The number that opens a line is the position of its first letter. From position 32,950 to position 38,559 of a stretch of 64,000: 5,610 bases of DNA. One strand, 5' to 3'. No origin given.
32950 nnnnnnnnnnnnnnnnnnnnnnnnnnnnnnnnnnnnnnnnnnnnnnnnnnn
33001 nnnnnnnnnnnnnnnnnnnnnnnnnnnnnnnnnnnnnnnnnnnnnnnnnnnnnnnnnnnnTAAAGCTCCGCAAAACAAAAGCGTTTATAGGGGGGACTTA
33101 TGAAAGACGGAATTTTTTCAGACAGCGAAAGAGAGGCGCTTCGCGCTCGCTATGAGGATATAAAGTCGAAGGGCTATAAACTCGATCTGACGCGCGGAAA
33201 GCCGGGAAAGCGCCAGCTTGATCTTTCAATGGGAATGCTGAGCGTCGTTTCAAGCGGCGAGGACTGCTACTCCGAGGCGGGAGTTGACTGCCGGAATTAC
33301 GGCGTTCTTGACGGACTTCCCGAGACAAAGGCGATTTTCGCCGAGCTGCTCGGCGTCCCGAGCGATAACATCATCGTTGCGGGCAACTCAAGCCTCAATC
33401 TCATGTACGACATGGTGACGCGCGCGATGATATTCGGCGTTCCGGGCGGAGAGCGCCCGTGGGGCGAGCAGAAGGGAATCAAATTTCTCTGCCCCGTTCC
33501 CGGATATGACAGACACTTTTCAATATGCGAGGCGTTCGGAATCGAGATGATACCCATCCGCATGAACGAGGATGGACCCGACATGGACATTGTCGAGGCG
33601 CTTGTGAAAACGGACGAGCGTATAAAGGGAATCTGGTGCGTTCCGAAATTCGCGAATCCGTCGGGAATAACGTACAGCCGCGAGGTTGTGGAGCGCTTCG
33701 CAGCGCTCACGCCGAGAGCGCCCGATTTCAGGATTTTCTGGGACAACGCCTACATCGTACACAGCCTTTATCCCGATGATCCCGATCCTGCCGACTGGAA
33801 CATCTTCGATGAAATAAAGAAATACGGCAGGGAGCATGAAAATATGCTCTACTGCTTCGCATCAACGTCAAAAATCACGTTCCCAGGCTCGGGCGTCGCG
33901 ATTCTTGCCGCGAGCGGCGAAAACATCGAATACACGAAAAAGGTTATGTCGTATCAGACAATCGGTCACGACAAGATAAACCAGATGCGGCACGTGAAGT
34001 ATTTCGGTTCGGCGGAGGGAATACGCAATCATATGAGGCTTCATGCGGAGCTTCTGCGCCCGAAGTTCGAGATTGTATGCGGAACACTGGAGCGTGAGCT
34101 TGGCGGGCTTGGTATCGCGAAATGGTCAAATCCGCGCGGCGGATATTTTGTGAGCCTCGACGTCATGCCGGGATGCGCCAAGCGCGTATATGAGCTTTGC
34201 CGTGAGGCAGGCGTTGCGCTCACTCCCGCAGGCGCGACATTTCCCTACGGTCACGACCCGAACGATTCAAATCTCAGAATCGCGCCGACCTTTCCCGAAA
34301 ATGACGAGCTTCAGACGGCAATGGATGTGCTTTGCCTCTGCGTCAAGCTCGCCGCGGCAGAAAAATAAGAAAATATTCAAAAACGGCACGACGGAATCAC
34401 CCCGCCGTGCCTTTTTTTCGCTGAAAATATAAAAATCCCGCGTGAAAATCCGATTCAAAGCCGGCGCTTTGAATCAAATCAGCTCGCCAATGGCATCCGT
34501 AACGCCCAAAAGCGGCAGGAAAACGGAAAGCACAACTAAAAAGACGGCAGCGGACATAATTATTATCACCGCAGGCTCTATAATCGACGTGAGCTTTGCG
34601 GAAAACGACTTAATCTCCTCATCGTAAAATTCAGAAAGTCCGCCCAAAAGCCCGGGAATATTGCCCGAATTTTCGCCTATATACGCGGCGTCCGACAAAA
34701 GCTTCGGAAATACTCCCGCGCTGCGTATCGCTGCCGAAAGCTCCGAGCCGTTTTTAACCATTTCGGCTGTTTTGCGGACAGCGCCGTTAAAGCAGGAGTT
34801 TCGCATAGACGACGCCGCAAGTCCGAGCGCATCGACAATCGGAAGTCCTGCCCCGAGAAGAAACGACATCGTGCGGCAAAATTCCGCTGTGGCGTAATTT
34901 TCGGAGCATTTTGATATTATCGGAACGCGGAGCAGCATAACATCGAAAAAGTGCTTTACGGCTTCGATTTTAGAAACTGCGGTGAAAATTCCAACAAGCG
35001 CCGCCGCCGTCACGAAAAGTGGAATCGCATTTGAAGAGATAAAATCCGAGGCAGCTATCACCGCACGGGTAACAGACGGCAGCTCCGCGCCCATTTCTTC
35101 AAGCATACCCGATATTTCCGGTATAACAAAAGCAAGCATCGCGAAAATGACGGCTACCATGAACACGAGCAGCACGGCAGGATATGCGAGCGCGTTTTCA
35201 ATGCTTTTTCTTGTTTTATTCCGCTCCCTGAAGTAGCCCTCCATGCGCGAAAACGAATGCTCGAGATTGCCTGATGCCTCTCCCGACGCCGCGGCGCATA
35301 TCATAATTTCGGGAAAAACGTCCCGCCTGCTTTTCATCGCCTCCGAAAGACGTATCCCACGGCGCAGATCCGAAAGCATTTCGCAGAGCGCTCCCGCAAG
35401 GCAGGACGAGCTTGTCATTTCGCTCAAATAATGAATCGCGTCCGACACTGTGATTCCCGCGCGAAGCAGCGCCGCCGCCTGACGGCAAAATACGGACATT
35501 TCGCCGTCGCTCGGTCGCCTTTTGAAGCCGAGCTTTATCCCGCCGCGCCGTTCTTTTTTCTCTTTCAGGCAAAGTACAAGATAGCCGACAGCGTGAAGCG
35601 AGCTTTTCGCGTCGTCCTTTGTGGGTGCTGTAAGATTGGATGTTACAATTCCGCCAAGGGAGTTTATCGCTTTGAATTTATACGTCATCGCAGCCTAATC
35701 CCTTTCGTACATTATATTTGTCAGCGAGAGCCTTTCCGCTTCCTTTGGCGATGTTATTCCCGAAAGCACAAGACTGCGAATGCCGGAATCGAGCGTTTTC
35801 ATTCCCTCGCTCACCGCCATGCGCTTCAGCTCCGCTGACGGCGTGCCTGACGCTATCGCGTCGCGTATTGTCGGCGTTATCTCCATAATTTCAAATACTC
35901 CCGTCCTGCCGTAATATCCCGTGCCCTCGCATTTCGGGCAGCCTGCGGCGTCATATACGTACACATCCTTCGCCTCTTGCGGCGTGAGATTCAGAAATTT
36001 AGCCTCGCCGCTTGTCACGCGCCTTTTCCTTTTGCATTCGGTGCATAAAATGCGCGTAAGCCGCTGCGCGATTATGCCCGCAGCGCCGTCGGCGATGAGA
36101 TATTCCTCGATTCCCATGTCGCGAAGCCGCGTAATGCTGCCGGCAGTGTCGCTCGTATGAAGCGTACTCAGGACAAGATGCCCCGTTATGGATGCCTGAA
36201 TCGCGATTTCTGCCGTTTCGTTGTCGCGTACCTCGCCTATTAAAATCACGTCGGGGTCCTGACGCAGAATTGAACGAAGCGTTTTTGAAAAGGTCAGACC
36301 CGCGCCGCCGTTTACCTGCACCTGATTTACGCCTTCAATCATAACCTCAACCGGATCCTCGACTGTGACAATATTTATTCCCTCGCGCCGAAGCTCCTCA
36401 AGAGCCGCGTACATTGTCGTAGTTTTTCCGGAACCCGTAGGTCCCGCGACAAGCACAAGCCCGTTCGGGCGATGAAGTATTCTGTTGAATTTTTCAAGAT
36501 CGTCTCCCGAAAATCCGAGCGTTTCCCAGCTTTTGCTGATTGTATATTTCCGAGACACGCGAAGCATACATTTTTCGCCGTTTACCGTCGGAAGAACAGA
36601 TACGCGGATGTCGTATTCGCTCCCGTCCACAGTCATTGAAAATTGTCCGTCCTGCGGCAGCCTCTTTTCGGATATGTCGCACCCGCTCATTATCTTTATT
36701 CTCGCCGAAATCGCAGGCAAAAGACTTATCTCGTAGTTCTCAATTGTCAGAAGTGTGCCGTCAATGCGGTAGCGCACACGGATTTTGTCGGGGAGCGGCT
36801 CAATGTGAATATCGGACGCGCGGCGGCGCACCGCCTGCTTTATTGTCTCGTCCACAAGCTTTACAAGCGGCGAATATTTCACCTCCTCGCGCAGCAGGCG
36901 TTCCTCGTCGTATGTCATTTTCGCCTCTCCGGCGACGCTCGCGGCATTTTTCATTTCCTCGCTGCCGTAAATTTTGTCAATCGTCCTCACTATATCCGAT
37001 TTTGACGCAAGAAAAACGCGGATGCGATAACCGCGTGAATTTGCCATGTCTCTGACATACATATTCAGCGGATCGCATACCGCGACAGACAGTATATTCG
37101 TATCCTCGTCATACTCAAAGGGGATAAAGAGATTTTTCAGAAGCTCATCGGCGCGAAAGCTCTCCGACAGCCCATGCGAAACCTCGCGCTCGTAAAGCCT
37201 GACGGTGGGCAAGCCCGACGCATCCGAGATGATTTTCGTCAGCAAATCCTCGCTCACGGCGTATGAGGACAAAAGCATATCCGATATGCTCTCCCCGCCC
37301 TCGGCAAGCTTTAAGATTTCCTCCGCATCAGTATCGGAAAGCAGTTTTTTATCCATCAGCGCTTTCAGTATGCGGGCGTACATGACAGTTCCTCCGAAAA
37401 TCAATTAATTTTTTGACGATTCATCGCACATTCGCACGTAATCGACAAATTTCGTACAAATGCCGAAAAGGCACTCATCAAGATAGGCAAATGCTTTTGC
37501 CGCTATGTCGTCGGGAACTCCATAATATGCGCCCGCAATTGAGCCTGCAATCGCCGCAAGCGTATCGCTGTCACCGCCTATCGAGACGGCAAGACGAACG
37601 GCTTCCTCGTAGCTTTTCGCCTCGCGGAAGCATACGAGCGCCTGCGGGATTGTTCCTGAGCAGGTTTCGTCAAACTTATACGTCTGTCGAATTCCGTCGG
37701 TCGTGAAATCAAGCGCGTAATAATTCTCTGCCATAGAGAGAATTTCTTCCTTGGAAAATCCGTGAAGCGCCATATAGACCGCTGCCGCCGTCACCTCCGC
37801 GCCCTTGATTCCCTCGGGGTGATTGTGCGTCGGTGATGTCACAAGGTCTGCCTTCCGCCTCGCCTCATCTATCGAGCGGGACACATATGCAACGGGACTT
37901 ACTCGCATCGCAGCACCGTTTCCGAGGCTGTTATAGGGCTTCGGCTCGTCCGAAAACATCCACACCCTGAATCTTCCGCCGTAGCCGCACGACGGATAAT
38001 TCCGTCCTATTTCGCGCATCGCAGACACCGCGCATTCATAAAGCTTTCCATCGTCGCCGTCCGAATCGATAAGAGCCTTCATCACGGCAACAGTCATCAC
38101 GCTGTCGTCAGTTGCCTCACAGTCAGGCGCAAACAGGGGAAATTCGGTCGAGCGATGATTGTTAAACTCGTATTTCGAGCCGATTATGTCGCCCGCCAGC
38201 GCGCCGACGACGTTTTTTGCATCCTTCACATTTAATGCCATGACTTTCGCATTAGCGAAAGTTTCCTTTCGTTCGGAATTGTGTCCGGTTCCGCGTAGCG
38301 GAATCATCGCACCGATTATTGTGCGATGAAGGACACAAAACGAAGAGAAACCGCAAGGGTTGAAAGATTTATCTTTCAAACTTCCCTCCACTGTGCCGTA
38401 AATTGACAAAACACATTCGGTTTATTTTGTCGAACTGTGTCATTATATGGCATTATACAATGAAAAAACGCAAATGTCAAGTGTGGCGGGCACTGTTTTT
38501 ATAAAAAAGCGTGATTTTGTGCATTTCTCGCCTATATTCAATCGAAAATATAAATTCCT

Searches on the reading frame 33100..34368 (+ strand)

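Call 94: search_protein_families(library=pfam, proteins=[window:33100-34368:+], max_evalue=0.0001)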
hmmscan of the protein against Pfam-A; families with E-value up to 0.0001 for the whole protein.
window:33100-34368:+ (422 aa): 2 families
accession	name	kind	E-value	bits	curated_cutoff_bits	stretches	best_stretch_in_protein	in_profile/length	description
PF12897.13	Asp_aminotransf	-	7.4e-168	559.1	27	1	11-422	10-416/421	Aspartate amino-transferase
PF00155.27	Aminotran_1_2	-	1.4e-09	38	19.7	1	58-408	29-358/361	Aminotransferase class I and II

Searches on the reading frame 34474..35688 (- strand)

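Call 94: search_protein_families(library=pfam, proteins=[window:34474-35688:-], max_evalue=0.0001)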
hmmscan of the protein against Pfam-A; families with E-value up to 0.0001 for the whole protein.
window:34474-35688:- (404 aa): 1 family
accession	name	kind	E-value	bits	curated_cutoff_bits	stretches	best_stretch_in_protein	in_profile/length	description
PF00482.28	T2SSF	-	7.3e-54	181.5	25.2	2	67-190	1-125/125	Type II secretion system (T2SS), protein F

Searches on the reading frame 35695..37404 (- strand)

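Call 94: search_protein_families(library=pfam, proteins=[window:35695-37404:-], max_evalue=0.0001)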
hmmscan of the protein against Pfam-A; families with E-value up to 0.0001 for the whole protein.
window:35695-37404:- (569 aa): 3 families
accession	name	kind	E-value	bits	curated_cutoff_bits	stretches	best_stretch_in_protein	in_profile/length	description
PF00437.27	T2SSE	-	1e-126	423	24.9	1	175-558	3-370/370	Type II/IV secretion system protein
PF05157.20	MshEN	-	1.3e-12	47.9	23.1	1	64-150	2-88/90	MshEN domain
PF13191.12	AAA_16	-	4.2e-05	24.5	32.6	0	311-362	22-64/167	AAA ATPase domain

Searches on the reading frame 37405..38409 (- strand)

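Call 25: search_protein_families(library=pfam, proteins=[window:37405-38409:-], max_evalue=0.001)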
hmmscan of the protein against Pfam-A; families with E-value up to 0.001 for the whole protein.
window:37405-38409:- (334 aa): 1 family
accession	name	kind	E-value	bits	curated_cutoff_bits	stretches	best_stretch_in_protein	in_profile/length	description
PF03747.19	ADP_ribosyl_GH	-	1.3e-38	133.8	26.2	1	67-298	3-281/287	ADP-ribosylglycohydrolase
